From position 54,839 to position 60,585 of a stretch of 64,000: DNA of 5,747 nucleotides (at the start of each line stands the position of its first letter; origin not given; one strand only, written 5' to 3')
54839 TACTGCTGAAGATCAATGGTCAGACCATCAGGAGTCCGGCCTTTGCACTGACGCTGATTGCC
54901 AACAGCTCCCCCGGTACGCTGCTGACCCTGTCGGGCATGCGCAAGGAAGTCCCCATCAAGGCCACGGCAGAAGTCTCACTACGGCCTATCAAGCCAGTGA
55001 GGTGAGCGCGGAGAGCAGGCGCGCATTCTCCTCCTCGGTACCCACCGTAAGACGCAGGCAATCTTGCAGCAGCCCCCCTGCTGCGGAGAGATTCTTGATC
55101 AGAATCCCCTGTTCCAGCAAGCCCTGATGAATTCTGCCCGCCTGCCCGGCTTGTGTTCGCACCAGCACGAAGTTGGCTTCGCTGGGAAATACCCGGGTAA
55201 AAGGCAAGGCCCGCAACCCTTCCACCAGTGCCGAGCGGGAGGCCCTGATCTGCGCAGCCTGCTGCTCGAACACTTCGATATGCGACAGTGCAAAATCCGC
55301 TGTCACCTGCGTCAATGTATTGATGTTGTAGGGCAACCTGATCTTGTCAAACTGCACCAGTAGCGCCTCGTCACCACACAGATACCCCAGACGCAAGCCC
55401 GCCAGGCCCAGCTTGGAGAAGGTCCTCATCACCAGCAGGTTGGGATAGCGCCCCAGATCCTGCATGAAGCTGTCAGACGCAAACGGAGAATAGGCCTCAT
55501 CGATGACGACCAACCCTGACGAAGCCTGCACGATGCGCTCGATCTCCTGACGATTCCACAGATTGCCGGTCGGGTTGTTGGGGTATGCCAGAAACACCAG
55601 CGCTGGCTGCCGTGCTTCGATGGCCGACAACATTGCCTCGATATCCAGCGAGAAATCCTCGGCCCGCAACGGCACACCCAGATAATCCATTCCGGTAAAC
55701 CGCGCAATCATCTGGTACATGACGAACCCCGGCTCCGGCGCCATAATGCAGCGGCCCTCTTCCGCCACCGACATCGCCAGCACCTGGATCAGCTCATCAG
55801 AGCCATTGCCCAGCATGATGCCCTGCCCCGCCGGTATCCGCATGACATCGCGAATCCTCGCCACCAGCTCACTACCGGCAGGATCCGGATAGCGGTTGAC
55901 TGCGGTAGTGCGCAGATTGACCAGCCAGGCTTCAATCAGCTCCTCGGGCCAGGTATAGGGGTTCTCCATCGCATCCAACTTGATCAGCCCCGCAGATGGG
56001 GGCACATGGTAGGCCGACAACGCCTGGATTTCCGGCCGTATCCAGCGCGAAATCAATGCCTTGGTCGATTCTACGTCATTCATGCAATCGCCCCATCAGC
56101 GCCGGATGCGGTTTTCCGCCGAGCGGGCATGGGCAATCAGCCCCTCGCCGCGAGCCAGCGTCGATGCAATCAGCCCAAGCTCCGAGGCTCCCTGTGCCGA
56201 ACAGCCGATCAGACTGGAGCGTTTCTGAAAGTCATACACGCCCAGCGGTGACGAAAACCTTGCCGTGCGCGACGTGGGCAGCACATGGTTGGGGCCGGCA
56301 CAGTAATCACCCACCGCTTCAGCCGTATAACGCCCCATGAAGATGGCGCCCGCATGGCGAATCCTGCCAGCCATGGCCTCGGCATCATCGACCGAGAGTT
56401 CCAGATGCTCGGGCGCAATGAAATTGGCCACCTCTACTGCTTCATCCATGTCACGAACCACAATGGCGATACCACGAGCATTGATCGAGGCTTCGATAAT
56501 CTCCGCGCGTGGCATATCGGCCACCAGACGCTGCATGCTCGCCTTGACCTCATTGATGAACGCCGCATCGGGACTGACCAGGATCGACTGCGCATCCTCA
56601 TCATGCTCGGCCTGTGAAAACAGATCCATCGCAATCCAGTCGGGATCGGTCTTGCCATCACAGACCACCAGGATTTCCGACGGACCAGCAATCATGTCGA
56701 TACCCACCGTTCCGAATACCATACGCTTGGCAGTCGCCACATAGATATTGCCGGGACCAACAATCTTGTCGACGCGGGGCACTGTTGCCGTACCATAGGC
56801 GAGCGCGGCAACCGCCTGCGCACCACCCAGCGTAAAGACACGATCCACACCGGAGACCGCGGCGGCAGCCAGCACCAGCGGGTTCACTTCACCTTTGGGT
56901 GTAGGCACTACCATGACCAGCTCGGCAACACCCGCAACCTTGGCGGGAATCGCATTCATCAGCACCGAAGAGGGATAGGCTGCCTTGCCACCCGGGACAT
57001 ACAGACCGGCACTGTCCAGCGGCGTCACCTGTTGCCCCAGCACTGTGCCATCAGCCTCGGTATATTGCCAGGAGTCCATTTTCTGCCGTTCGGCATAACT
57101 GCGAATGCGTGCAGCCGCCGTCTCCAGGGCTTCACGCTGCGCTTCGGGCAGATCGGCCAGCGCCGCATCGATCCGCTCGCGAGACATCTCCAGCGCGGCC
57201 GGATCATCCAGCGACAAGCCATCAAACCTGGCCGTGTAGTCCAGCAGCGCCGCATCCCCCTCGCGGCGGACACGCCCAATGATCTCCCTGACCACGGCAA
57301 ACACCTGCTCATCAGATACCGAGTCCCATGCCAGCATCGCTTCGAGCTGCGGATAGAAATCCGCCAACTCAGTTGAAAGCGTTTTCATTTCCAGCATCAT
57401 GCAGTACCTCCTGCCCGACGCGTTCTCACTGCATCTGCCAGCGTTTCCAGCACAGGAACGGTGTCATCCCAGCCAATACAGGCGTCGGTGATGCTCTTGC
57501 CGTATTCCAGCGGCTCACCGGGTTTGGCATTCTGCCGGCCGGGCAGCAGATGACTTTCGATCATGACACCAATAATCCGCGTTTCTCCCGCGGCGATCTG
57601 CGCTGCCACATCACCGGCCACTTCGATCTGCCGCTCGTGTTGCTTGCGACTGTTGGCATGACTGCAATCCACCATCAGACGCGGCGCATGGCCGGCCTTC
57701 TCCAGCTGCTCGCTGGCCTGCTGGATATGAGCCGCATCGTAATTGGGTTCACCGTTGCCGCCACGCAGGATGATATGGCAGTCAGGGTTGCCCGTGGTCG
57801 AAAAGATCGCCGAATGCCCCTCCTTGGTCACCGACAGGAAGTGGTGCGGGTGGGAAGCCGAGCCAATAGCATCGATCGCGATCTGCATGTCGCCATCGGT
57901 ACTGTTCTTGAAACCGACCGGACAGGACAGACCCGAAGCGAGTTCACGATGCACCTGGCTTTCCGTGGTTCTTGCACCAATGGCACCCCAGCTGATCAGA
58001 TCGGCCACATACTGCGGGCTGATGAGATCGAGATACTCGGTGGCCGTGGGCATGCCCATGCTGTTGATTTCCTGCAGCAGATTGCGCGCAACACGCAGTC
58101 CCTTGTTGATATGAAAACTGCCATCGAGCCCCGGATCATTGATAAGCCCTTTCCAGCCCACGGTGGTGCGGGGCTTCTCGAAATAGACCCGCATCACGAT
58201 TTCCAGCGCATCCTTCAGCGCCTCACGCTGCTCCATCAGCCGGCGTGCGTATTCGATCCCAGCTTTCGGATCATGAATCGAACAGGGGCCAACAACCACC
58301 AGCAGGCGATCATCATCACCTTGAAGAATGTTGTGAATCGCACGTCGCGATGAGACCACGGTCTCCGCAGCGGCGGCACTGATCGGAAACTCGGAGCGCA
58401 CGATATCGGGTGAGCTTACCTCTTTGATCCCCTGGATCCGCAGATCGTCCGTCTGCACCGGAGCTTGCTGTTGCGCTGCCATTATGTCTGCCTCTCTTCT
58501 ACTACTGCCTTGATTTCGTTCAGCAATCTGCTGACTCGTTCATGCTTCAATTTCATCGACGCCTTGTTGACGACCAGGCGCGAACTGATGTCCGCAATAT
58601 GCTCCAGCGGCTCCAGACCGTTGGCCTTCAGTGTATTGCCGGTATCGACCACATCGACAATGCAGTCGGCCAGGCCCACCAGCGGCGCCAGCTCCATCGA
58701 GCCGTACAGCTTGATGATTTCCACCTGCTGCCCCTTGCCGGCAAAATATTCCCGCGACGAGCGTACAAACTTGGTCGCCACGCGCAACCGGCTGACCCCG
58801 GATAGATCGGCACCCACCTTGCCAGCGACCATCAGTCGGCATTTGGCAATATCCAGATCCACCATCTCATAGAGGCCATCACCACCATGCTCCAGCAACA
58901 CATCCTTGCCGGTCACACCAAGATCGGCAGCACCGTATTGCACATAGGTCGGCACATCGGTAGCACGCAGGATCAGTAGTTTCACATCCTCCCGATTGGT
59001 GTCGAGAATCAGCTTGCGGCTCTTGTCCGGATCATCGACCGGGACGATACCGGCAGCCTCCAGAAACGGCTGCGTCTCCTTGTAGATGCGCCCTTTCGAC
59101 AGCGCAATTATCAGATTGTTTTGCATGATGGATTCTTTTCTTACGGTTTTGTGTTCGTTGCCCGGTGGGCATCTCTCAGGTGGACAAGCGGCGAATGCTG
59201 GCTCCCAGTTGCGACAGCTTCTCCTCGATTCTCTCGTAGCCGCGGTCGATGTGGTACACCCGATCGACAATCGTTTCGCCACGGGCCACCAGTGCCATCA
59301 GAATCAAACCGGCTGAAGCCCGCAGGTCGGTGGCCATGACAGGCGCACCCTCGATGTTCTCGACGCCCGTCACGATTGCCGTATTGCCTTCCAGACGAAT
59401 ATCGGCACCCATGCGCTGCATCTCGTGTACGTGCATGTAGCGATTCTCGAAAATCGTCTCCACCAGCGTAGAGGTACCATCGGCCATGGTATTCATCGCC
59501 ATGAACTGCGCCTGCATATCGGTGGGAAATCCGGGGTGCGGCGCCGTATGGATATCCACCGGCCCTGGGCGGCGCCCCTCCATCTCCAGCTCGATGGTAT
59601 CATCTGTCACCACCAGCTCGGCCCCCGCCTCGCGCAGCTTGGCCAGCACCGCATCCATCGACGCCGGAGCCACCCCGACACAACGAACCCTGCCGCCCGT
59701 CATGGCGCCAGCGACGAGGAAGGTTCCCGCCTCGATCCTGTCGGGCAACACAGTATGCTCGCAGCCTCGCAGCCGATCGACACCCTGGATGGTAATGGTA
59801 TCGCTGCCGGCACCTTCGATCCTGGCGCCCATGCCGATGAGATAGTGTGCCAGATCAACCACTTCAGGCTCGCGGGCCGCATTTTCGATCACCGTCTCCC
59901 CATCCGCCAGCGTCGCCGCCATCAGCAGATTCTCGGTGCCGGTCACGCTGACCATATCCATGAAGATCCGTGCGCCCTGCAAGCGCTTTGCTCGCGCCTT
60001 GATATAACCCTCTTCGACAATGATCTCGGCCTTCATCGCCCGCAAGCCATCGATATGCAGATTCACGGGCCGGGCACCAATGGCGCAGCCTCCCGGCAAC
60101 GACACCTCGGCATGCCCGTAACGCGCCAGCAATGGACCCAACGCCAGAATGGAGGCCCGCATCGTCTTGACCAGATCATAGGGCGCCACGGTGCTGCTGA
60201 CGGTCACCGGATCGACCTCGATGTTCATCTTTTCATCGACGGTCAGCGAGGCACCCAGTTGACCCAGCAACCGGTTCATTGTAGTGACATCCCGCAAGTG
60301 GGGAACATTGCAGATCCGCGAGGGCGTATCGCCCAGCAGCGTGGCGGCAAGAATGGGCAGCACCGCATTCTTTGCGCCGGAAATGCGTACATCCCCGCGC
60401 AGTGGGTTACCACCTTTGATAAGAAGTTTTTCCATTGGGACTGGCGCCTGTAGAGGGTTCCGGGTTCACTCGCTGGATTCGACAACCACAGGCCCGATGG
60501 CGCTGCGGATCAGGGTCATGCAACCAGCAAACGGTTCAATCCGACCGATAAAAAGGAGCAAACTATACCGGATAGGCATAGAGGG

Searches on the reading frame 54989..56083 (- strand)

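Call 51: search_protein_families(library=pfam, proteins=[window:54989-56083:-], max_evalue=1e-8)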
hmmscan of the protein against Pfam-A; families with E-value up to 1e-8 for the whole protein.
window:54989-56083:- (364 aa): 1 family
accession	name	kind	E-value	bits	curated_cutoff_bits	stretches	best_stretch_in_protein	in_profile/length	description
PF00155.27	Aminotran_1_2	-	1.8e-52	179.1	19.7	1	33-360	3-361/361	Aminotransferase class I and II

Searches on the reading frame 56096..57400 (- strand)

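Call 51: search_protein_families(library=pfam, proteins=[window:56096-57400:-], max_evalue=1e-8)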
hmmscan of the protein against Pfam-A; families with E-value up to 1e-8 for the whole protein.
window:56096-57400:- (434 aa): 1 family
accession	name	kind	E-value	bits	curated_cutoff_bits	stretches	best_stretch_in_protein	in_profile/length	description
PF00815.25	Histidinol_dh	-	6.7e-169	562.7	27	1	28-431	6-410/411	Histidinol dehydrogenase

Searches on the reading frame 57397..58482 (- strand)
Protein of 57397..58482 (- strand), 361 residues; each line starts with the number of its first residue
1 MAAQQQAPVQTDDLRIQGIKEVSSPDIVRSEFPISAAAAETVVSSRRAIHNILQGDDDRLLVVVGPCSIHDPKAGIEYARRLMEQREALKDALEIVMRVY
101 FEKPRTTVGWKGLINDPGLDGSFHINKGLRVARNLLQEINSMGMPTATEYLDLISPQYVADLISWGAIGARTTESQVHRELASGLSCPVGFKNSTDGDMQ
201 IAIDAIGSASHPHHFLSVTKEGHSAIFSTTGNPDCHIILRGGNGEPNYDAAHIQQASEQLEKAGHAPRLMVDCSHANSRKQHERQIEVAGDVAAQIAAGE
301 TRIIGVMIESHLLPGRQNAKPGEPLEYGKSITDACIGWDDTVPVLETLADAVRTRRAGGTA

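Call 51: search_protein_families(library=pfam, proteins=[window:57397-58482:-], max_evalue=1e-8)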
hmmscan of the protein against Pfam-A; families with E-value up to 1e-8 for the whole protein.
window:57397-58482:- (361 aa): 1 family
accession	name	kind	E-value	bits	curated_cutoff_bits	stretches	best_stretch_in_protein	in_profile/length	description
PF00793.26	DAHP_synth_1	-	2.5e-99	332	25.5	1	47-344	8-268/270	DAHP synthetase I family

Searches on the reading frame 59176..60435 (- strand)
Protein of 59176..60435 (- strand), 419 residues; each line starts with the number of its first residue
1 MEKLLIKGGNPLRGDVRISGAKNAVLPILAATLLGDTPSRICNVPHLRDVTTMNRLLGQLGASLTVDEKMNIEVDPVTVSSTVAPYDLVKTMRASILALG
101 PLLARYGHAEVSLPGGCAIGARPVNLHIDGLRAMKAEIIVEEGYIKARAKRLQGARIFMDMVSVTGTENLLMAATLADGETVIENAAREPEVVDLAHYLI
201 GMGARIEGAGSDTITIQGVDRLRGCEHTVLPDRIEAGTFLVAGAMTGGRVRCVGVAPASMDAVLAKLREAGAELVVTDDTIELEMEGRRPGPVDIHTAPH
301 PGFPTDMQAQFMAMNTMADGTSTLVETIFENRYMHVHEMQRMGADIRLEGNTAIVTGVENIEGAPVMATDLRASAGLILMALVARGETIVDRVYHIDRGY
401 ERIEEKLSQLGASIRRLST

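Call 51: search_protein_families(library=pfam, proteins=[window:59176-60435:-], max_evalue=1e-8)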
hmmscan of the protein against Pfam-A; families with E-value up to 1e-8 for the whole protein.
window:59176-60435:- (419 aa): 1 family
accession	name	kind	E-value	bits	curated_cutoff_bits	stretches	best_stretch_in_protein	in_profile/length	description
PF00275.25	EPSP_synthase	-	5.3e-121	404.7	22.8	1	7-407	2-417/417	EPSP synthase (3-phosphoshikimate 1-carboxyvinyltransferase)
